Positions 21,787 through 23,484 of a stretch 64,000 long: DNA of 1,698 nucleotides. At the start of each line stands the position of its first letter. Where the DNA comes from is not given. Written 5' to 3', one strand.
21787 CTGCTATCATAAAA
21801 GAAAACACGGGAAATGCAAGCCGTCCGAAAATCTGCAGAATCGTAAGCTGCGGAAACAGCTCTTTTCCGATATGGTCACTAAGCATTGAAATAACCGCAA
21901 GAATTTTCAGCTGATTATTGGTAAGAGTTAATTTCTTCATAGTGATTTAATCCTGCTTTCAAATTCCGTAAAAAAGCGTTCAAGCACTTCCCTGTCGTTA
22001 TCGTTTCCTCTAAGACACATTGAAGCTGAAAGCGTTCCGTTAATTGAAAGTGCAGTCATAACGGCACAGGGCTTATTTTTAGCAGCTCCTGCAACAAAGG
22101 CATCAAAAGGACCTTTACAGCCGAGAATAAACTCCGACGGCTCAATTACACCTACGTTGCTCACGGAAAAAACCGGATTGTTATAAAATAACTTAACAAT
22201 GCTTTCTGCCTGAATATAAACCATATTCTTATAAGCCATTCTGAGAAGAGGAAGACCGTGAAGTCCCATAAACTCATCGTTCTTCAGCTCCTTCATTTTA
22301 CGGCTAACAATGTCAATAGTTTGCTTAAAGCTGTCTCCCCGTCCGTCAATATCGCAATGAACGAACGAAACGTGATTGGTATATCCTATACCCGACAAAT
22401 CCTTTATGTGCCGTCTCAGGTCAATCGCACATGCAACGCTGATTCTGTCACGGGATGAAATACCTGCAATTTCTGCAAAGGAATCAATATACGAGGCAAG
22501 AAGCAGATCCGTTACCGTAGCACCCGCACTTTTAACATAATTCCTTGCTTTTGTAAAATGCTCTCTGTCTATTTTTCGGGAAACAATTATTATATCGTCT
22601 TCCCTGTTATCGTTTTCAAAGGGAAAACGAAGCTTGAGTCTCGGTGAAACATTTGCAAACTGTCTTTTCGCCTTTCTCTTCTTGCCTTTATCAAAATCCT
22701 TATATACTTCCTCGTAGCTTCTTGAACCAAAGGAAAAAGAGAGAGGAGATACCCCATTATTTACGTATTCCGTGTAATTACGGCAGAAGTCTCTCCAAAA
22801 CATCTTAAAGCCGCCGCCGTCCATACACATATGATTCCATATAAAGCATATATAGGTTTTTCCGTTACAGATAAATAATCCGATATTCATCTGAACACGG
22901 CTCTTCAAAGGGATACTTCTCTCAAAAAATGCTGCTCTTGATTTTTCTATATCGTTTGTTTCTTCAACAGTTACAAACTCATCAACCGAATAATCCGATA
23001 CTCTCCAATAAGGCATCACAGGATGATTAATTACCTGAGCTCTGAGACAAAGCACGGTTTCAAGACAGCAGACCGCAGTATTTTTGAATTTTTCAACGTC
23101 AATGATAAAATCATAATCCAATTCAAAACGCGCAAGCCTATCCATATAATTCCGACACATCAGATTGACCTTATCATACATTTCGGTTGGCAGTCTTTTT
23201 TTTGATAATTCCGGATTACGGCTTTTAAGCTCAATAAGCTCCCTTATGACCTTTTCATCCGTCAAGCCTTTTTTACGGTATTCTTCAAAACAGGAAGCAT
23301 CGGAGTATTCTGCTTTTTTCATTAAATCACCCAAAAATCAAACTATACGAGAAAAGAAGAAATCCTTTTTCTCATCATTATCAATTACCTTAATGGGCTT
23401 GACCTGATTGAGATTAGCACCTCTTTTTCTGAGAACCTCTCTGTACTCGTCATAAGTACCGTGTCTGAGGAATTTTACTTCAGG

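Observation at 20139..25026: Tight four-gene operon: bacterial GH3 adenylating enzyme, stand-alone condensation-like acyltransferase, TraX membrane protein and LOR/SDH-like enzyme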

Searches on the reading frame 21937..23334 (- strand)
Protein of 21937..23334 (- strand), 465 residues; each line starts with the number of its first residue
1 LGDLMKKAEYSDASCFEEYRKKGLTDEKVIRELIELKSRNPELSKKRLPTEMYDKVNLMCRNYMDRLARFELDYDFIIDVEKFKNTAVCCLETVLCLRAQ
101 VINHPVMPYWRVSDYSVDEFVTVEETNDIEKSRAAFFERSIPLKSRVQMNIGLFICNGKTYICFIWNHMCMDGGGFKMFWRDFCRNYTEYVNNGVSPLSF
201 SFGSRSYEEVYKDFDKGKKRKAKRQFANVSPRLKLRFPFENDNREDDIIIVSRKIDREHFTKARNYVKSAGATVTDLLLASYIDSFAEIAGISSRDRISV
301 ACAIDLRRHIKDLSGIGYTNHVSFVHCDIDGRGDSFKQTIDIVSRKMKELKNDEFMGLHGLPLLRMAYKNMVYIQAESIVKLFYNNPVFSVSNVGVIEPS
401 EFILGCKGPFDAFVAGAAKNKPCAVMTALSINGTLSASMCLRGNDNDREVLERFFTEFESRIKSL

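Call 3: search_protein_families(library=pfam, proteins=[window:21937-23334:-], max_evalue=0.1)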
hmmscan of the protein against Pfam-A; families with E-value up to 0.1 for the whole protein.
window:21937-23334:- (465 aa): 2 families
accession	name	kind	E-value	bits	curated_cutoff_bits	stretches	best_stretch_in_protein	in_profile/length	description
PF00668.25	Condensation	-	9.1e-06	25.1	30.6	1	123-322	87-297/456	Condensation domain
PF07247.17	AATase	-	0.047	12.7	22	0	158-193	156-190/500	Alcohol acetyltransferase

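Call 4: search_protein_families(library=ncbifam, proteins=[window:21937-23334:-], max_evalue=0.1)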
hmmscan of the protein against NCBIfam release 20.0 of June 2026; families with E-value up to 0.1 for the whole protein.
window:21937-23334:- (465 aa): 0 families

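Call 10: search_solved_structures(query=window:21937-23334:-, max_evalue=10, show_alignments=2)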
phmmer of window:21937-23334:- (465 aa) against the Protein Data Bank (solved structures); distinct sequences matched with E-value up to 10: 4.
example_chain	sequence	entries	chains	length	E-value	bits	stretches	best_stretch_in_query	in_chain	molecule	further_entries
5t3e_A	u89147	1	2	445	0.0018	20.5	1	123-231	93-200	Bacillamide synthetase heterocyclization domain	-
7ly7_A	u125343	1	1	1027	0.0076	18.4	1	124-231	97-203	BmdB, Bacillamide NRPS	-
7ly4_E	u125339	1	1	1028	0.0076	18.4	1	124-231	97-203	BmdB, bacillamide NRPS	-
9rde_A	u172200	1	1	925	0.065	15.3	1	133-260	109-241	Bacitracin synthase 3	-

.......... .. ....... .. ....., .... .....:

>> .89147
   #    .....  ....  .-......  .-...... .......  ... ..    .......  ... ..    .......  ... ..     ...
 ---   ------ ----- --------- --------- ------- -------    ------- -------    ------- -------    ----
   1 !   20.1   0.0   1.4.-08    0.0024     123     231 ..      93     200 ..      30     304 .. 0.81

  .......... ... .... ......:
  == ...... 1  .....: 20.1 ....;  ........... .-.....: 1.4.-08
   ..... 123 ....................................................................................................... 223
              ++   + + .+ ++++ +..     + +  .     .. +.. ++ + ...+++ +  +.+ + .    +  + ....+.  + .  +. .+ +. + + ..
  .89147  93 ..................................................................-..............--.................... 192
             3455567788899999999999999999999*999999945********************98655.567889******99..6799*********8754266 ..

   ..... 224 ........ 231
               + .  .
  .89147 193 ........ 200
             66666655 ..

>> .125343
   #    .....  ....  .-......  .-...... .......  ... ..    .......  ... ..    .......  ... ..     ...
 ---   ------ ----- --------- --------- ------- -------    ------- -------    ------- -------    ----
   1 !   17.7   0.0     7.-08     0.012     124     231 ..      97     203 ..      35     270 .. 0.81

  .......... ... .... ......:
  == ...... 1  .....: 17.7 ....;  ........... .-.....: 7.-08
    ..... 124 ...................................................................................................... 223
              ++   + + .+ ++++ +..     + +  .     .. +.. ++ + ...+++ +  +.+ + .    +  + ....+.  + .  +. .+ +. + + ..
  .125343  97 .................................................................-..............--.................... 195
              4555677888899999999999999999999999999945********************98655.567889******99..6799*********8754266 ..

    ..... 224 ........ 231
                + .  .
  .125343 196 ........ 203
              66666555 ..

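Call 21: find_homologous_proteins(query=window:21937-23334:-, max_evalue=0.001)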
Query window:21937-23334:- (465 aa): 391 proteins with E <= 0.001 among 5766 candidates; the best 120 are listed.
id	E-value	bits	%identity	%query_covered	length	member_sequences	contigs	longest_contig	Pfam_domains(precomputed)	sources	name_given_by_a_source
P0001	0.0e+0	1054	100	99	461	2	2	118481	PF00668.26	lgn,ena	-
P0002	1.9e-260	882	82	99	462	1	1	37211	PF00668.26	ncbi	-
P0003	1.2e-241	820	78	97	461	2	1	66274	-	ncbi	-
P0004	5.0e-238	809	75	98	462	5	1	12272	-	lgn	-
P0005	3.6e-237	806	77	96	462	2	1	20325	PF00668.26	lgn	-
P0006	3.5e-235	799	74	98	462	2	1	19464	-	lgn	-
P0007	5.5e-231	785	73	99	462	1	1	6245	-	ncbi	-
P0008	1.1e-229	781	73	96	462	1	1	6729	PF00668.26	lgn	-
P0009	1.0e-228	778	71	100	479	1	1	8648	PF00668.26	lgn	-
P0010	3.6e-228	776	74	96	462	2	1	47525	PF00668.26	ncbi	-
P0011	1.2e-227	774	72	97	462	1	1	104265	PF00668.26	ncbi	-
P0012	5.0e-227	772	73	96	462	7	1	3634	PF00668.26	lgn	-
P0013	3.1e-226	770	71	100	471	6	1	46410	PF00668.26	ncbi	-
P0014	1.1e-225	768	71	97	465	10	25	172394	PF00668.26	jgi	-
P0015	2.0e-224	764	73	96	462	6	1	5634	PF00668.26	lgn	-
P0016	1.0e-223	761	72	96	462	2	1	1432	PF00668.26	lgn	-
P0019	2.5e-220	750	71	96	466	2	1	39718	PF00668.26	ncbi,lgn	-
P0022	5.0e-218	743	71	95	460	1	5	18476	PF00668.26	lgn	-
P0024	1.5e-214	731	71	96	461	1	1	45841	PF00668.26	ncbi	-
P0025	2.7e-213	727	71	96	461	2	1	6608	PF00668.26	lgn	-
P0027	1.6e-211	721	70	96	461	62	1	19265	PF00668.26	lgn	-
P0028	2.8e-211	720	70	96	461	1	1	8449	PF00668.26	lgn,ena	-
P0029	8.1e-211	719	71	96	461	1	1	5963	PF00668.26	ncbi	-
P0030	2.3e-210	717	68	97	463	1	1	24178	PF00668.26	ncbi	-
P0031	3.0e-210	717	70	96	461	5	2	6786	PF00668.26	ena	-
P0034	7.3e-209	712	70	96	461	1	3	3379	PF00668.26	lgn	-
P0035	7.2e-208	709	67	99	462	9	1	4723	PF00668.26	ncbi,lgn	-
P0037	2.4e-207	707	69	96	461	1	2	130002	PF00668.26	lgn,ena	-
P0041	1.5e-204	698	65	97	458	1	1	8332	PF00668.26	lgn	-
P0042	5.0e-204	696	67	96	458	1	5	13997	PF00668.26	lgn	-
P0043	8.9e-204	696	66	96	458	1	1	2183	PF00668.26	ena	-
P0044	9.7e-204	695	66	97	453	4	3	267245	PF00668.26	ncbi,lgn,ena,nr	ncbi:MAG: hypothetical protein J6A97_10475 [Clostridia bacterium]|nr:hypothetical protein [Clostridi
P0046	2.1e-203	694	67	96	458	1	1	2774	PF00668.26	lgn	-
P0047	3.0e-203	694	66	96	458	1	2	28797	PF00668.26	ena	-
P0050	2.8e-201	687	66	96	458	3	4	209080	PF00668.26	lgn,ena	-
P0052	4.5e-201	687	66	96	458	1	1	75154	PF00668.26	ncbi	-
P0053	1.0e-200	686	64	96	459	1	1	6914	PF00668.26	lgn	-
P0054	6.9e-200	683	65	96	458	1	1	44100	PF00668.26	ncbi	-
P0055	7.2e-200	683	65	96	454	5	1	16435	PF00668.26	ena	-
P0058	3.8e-198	677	65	97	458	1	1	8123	PF00668.26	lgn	-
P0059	4.2e-198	677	65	96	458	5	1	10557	PF00668.26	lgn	-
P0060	4.3e-198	677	65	96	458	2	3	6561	PF00668.26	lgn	-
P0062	6.6e-198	676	65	97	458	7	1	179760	PF00668.26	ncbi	ncbi:MAG: hypothetical protein ACI4VW_01135 [Acutalibacteraceae bacterium]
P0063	1.2e-196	672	64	97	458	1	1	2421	PF00668.26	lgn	-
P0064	6.5e-196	670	64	97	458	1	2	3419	PF00668.26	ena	-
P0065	7.5e-196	669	65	96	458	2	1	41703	PF00668.26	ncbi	-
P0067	1.4e-195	669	64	96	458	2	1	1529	PF00668.26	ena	-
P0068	1.4e-195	669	65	96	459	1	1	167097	PF00668.26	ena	-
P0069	1.6e-195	668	64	97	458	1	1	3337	PF00668.26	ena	-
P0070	1.8e-195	668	64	97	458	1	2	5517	PF00668.26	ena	-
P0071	2.0e-195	668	63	96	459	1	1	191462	PF00668.26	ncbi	-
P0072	2.3e-195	668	63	96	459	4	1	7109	PF00668.26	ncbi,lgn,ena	-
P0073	2.9e-195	668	65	96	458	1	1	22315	PF00668.26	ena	-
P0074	4.0e-195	667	64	97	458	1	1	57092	PF00668.26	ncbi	-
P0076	6.0e-195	667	64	97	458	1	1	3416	PF00668.26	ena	-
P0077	6.8e-195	666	64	97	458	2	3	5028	PF00668.26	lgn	-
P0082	4.1e-194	664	63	97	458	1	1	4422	PF00668.26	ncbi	-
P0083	6.3e-194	663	63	97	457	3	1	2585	PF00668.26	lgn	-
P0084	6.4e-194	663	64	97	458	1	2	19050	PF00668.26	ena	-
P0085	9.3e-194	663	62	97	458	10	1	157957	PF00668.26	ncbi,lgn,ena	-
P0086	1.3e-193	662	64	97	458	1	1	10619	PF00668.26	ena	-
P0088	1.6e-193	662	62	96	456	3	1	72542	PF00668.26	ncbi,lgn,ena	-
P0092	3.0e-193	661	63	97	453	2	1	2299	PF00668.26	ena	-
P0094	4.1e-193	660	64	96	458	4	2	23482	PF00668.26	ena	-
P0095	1.2e-192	659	63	96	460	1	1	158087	PF00668.26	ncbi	-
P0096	1.6e-192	659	61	97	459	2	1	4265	PF00668.26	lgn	-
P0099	3.1e-192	658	64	96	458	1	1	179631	PF00668.26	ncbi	-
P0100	4.8e-192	657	63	98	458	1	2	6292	PF00668.26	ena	-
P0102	7.7e-192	656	63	96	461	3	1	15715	PF00668.26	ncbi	-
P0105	1.9e-191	655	62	95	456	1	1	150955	PF00668.26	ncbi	-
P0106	2.0e-191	655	62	97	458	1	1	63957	PF00668.26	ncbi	-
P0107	3.1e-191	654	63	96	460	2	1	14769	PF00668.26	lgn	-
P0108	6.3e-191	653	64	96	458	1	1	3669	PF00668.26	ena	-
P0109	1.1e-190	652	61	96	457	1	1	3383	PF00668.26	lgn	-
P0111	1.6e-190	652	61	97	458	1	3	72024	PF00668.26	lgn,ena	-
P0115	4.4e-190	650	61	96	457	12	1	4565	PF00668.26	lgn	-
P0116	6.0e-190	650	61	96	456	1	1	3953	PF00668.26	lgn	-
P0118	1.1e-189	649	62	97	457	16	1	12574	PF00668.26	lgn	-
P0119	1.1e-189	649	62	96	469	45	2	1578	PF00668.26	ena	-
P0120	1.3e-189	649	61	97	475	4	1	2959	PF00668.26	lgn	-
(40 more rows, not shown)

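Call 23: find_encoding_contigs(protein=P0044, flank=10000, max_places=2)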
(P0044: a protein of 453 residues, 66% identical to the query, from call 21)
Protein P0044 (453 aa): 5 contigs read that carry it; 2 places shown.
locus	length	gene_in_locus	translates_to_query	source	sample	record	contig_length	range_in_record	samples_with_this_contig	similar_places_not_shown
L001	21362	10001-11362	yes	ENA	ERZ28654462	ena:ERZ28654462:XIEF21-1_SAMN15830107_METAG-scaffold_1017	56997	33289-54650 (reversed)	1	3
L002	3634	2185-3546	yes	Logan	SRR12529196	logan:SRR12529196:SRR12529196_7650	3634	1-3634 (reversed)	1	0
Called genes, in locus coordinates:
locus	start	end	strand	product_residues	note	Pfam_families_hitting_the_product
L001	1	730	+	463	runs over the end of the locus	PF13347:MFS_2, PF07690:MFS_1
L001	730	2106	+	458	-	PF01546:Peptidase_M20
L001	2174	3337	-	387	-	PF13527:Acetyltransf_9, PF17668:Acetyltransf_17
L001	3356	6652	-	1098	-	PF01074:Glyco_hydro_38N, PF09261:Alpha-mann_mid, PF07748:Glyco_hydro_38C, PF17677:Glyco_hydro38C2 (weak)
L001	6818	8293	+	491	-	PF01120:Alpha_L_fucos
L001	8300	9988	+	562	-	PF03321:GH3, PF23571:GH3_M, PF23572:GH3_C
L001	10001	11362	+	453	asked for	PF00668:Condensation (weak)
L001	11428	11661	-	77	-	-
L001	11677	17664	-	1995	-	-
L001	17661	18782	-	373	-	PF04055:Radical_SAM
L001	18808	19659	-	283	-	PF27840:ScmC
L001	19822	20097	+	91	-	PF05402:PqqD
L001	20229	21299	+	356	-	PF04321:RmlD_sub_bind, PF01073:3Beta_HSD, PF01370:Epimerase, PF02719:Polysacc_synt_2, PF07993:NAD_binding_4, PF16363:GDP_Man_Dehyd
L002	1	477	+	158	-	?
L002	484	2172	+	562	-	PF03321:GH3, PF23571:GH3_M, PF23572:GH3_C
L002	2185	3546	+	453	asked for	PF00668:Condensation (weak)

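Call 24: find_encoding_contigs(protein=P0062, flank=10000, max_places=2)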
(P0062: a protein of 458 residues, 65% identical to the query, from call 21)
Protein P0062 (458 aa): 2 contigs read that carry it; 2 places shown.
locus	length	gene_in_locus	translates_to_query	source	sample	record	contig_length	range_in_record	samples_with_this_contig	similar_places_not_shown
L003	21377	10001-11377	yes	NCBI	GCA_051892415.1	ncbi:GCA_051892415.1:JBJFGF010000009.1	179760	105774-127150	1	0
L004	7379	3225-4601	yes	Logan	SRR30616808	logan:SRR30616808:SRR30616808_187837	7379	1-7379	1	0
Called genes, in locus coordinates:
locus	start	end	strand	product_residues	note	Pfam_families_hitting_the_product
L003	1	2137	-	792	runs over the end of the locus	PF00580:UvrD-helicase, PF01443:Viral_helicase1 (faint), PF13245:AAA_19, PF00580:UvrD-helicase, PF13361:UvrD_C, PF13538:UvrD_C_2, PF21196:PcrA_UvrD_tudor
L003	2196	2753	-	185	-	-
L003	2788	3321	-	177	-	PF05683:Fumerase_C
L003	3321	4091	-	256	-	PF05103:DivIVA (faint)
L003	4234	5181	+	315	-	PF02230:Abhydrolase_2 (faint), PF00561:Abhydrolase_1, PF12146:Hydrolase_4 (faint), PF12697:Abhydrolase_6 (weak), PF00326:Peptidase_S9 (weak)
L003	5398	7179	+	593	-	PF17297:PEPCK_N, PF00821:PEPCK_GTP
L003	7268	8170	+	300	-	PF00701:DHDPS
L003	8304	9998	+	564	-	PF03321:GH3, PF23571:GH3_M, PF23572:GH3_C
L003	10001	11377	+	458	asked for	PF00668:Condensation (weak)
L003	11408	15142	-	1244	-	PF04464:Glyphos_transf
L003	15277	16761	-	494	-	PF01546:Peptidase_M20, PF07687:M20_dimer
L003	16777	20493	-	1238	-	PF02811:PHP, PF07733:DNA_pol3_alpha, PF17657:DNA_pol3_finger, PF14579:HHH_6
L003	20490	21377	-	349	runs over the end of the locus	PF04551:GcpE, PF26540:GcpE_C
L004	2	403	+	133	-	?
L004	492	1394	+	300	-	PF00701:DHDPS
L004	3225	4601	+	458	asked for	PF00668:Condensation (weak)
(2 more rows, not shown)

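Call 25: find_related_loci(query=window:21937-23322:-, collection=genome_contigs, flank=10000)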
Query window:21937-23322:- (461 aa) in genome_contigs; peptide patterns used: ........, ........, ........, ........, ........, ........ (x = any residue, [..] = any of these).
114 stretches matched a pattern; 96 encode a relative of the query (tblastn E <= 1e-3); the best 80 are kept; 80 distinct loci.
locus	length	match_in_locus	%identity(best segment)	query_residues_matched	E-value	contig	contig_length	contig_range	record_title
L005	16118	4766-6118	75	8-461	0e+0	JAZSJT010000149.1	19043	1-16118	MAG: Acutalibacteraceae bacterium isolate T1900044564_TS20190030.MAGScoT_cleanbin_000005 SGB_384_k141_330461, whole geno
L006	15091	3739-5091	74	8-461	0e+0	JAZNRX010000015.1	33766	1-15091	MAG: Acutalibacteraceae bacterium isolate T1900044812_TS20190278.MAGScoT_cleanbin_000022 SGB_2794_k141_2437661, whole ge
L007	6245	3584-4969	73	1-461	0e+0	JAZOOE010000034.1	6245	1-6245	MAG: Acutalibacteraceae bacterium isolate T1900045633_YK20190327.MAGScoT_cleanbin_000026 SGB_8068_k141_1241954, whole ge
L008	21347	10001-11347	71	13-461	0e+0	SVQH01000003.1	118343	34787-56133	MAG: Oscillospiraceae bacterium isolate SIG612 NODE_38_length_118343_cov_16.772978, whole genome shotgun sequence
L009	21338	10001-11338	73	16-461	0e+0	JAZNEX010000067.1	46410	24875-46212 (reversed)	MAG: Acutalibacteraceae bacterium isolate T1900044717_TS20190183.MAGScoT_cleanbin_000002 SGB_1887_k141_2110031, whole ge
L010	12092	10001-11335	72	17-461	0e+0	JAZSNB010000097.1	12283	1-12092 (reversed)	MAG: Acutalibacteraceae bacterium isolate T1900044552_TS20190018.MAGScoT_cleanbin_000018 SGB_251_k141_1201467, whole gen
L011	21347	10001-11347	72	13-461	0e+0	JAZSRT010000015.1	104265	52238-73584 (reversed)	MAG: Acutalibacteraceae bacterium isolate T1900044536_TS20190002.MAGScoT_cleanbin_000026 SGB_16_k141_1853715, whole geno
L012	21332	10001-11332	72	18-461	0e+0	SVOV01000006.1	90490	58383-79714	MAG: Oscillospiraceae bacterium isolate SIG574 NODE_1469_length_90490_cov_1.754147, whole genome shotgun sequence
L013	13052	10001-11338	71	16-461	0e+0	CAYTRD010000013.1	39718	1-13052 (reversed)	MAG TPA_asm: uncultured Ruminococcus sp. isolate SRP315200_co2_276 genome assembly, contig: NODE_474_length_39718_cov_24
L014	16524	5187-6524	69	16-461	0e+0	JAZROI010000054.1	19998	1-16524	MAG: Acutalibacteraceae bacterium isolate T1900045392_YK20190082.MAGScoT_cleanbin_000045 SGB_6941_k141_593207, whole gen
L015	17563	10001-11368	68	10-461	0e+0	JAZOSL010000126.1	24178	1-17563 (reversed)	MAG: Acutalibacteraceae bacterium isolate T1900045543_YK20190237.MAGScoT_cleanbin_000034 SGB_7837_k141_3977816, whole ge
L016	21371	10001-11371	69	6-461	0e+0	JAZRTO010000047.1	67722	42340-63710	MAG: Acutalibacteraceae bacterium isolate T1900045342_YK20190032.MAGScoT_cleanbin_000015 SGB_6658_k141_295665, whole gen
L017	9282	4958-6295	70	16-461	0e+0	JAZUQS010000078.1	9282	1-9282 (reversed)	MAG: Acutalibacteraceae bacterium isolate T1900044856_TS20190322.MAGScoT_cleanbin_000011 SGB_3063_k141_2619942, whole ge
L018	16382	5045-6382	69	16-461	0e+0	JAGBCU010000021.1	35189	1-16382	MAG: Clostridia bacterium isolate RGIG9001 Water_deer_Rectum-3__c206066, whole genome shotgun sequence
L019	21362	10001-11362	68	12-461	0e+0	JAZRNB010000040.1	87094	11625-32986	MAG: Acutalibacteraceae bacterium isolate T1900045414_YK20190104.MAGScoT_cleanbin_000030 SGB_7023_k141_2348495, whole ge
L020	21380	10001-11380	67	1-460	0e+0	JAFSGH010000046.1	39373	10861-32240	MAG: Clostridia bacterium isolate RGIG3116 Goat_Rectum-6__c244138, whole genome shotgun sequence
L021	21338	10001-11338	74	16-461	0e+0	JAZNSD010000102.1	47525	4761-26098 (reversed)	MAG: Acutalibacteraceae bacterium isolate T1900044811_TS20190277.MAGScoT_cleanbin_000010 SGB_2785_k141_400611, whole gen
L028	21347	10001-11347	65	13-461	0e+0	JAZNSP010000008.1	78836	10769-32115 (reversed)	MAG: Acutalibacteraceae bacterium isolate T1900044809_TS20190275.MAGScoT_cleanbin_000006 SGB_2769_k141_1311889, whole ge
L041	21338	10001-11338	65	16-461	0e+0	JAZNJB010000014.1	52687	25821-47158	MAG: Acutalibacteraceae bacterium isolate T1900044682_TS20190148.MAGScoT_cleanbin_000007 SGB_1695_k141_1230133, whole ge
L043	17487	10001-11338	65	16-461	0e+0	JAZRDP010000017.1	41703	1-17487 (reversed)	MAG: Acutalibacteraceae bacterium isolate T1900045506_YK20190200.MAGScoT_cleanbin_000013 SGB_7530_k141_2879976, whole ge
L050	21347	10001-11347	63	13-461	0e+0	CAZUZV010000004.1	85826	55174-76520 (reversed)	MAG TPA_asm: uncultured Eubacteriales bacterium isolate SRP315200_co1_575 genome assembly, contig: NODE_138_length_85826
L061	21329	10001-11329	62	18-461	0e+0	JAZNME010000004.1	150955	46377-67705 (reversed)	MAG: Acutalibacteraceae bacterium isolate T1900044664_TS20190130.MAGScoT_cleanbin_000016 SGB_1542_k141_1468951, whole ge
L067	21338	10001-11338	60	16-461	0e+0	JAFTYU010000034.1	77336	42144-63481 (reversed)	MAG: Clostridia bacterium isolate RGIG4273 Roe_deer_Colon.Co__c1667154, whole genome shotgun sequence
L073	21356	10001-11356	60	10-461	0e+0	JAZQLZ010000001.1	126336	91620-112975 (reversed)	MAG: Acutalibacteraceae bacterium isolate T1900044607_TS20190073.MAGScoT_cleanbin_000036 SGB_763_k141_1043302, whole gen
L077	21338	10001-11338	62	16-461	0e+0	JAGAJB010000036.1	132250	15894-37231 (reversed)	MAG: Clostridia bacterium isolate RGIG8488 Water_deer_Cecum-1__c302290, whole genome shotgun sequence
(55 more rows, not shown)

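Call 27: search_protein_representatives(protein=window:21937-23322:-)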
Query: 461 residues. Proteins with E-value up to 0.001 (for the whole library): 699; up to 1e-10: 350; up to 1e-30: 81. The best 150 are listed.
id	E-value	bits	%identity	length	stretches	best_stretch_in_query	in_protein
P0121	2.3e-118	412.4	42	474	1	13-458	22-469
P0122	2.4e-109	382.7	40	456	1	17-452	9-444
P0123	3.2e-107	375.7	45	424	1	43-453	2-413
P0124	2.8e-97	342.9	39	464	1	13-459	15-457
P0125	7.1e-92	325.1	39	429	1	46-455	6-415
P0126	1.3e-89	317.6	37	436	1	34-456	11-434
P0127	4.4e-86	306.0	44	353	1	111-460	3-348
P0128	1.1e-78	281.6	35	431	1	41-457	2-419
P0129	2.4e-78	280.5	61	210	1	256-460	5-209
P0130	9.4e-77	275.2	35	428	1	41-458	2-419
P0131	8.2e-74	265.6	34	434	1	41-450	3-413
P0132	3.0e-73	263.7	34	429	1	44-459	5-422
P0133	3.5e-70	253.6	33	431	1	41-456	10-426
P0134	3.6e-70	253.5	32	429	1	41-457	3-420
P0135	6.6e-70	252.7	34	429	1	42-457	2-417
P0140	1.6e-65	238.2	32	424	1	42-460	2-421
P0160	5.9e-54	200.1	28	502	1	29-452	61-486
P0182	8.7e-40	153.4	34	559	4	250-459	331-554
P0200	4.2e-31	124.8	24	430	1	42-452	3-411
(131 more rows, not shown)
